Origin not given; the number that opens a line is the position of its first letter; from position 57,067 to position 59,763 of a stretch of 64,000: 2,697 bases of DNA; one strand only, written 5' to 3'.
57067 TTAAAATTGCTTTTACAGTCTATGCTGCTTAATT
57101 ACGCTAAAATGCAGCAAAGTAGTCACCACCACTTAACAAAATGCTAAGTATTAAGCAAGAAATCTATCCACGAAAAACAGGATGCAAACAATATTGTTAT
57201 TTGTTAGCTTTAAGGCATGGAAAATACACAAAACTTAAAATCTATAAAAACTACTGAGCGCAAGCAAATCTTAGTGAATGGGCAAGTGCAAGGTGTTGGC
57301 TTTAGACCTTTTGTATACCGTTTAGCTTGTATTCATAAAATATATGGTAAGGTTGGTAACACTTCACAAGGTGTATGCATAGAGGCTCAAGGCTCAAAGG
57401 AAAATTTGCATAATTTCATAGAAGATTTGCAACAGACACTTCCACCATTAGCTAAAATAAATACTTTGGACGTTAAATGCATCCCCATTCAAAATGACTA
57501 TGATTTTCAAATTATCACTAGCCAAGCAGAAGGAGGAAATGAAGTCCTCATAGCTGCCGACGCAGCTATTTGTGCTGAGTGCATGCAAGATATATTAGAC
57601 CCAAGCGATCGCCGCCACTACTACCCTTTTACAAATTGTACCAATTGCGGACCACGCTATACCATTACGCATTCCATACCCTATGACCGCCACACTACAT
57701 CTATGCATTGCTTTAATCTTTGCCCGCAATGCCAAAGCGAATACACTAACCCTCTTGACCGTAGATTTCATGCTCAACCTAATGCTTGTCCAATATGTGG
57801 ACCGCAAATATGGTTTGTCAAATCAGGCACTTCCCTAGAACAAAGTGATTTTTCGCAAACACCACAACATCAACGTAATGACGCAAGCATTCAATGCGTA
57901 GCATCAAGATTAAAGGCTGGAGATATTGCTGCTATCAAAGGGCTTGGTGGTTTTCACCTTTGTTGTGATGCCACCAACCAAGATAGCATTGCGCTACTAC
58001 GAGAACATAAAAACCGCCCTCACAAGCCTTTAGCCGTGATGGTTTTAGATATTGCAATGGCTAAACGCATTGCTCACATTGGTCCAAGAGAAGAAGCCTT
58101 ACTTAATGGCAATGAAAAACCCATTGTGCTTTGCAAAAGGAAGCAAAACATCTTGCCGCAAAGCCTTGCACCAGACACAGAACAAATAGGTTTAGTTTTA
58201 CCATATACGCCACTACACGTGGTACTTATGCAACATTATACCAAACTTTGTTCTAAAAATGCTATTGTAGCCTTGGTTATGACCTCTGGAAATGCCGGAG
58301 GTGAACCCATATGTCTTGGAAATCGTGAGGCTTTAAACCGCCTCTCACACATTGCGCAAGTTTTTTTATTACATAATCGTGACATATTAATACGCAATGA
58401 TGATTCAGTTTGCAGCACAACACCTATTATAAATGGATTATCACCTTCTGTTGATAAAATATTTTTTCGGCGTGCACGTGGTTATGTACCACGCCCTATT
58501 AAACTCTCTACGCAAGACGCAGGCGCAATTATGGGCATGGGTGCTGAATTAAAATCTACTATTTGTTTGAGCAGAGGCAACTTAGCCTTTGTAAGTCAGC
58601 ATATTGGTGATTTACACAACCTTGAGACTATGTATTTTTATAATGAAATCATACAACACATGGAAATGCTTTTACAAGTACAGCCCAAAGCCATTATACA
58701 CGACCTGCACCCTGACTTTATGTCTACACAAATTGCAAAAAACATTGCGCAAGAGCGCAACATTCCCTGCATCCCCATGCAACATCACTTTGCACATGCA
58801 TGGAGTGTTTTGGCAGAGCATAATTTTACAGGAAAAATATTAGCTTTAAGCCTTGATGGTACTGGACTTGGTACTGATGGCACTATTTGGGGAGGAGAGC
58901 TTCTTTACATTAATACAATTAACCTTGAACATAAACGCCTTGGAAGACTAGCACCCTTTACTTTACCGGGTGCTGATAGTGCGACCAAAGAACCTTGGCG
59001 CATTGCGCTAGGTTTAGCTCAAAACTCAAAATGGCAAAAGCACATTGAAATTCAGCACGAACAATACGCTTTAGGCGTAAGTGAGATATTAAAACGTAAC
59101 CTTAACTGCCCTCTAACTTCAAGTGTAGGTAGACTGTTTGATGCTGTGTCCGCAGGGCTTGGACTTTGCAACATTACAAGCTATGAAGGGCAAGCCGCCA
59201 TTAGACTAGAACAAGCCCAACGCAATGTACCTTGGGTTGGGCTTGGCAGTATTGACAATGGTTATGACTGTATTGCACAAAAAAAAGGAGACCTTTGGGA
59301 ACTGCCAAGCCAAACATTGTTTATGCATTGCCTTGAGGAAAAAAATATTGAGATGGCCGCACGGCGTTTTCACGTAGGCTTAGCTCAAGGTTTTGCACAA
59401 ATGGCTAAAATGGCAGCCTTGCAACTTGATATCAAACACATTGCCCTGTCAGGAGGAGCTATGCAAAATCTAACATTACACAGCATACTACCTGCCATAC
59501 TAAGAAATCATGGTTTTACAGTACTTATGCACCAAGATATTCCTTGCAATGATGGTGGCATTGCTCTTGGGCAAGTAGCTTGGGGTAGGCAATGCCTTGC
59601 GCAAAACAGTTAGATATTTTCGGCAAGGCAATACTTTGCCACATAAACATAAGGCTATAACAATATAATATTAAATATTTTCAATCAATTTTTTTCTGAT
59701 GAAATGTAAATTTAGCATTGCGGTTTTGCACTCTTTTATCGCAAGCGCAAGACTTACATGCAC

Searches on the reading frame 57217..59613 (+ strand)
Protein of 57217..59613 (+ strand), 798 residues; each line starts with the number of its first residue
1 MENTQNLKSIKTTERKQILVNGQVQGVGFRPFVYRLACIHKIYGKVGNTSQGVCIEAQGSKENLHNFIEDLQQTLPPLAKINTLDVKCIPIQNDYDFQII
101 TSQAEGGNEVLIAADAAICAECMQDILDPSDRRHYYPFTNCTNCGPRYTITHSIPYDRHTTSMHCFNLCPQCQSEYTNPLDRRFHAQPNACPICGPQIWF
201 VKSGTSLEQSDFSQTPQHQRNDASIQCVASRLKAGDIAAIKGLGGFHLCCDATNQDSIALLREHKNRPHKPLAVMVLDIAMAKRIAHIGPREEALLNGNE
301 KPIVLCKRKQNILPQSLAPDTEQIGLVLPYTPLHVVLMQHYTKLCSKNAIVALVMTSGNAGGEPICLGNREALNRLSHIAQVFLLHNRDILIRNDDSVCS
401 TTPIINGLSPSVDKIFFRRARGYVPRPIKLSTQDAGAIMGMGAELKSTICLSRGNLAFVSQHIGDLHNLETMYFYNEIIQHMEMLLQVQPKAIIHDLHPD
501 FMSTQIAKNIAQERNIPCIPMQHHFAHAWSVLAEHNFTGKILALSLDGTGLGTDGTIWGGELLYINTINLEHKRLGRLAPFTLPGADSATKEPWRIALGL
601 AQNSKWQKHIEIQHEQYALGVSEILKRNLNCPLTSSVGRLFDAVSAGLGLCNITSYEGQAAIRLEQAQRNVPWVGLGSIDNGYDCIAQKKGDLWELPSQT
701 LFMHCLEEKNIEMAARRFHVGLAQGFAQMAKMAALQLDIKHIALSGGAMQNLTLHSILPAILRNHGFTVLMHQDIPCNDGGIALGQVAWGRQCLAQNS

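Call 94: search_protein_families(library=pfam, proteins=[window:57217-59613:+], max_evalue=0.000001)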
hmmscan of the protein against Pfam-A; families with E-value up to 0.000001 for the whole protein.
window:57217-59613:+ (798 aa): 5 families
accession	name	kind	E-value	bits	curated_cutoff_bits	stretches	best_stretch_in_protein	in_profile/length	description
PF22521.2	HypF_C_2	-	9e-69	232.3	27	1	544-786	2-241/241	Carbamoyltransferase, Kae1-like Domain, second subdomain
PF01300.24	Sua5_yciO_yrdC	-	2.4e-35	122.1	25.1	1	231-402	2-168/178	Telomere recombination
PF17788.7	HypF_C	-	4.9e-32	111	23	1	436-534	4-99/99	HypF Kae1-like domain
PF07503.17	zf-HYPF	-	2.5e-31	107.6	23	2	168-200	1-33/34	HypF finger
PF00708.24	Acylphosphatase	-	2.8e-20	72.8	22.5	1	17-99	2-85/85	Acylphosphatase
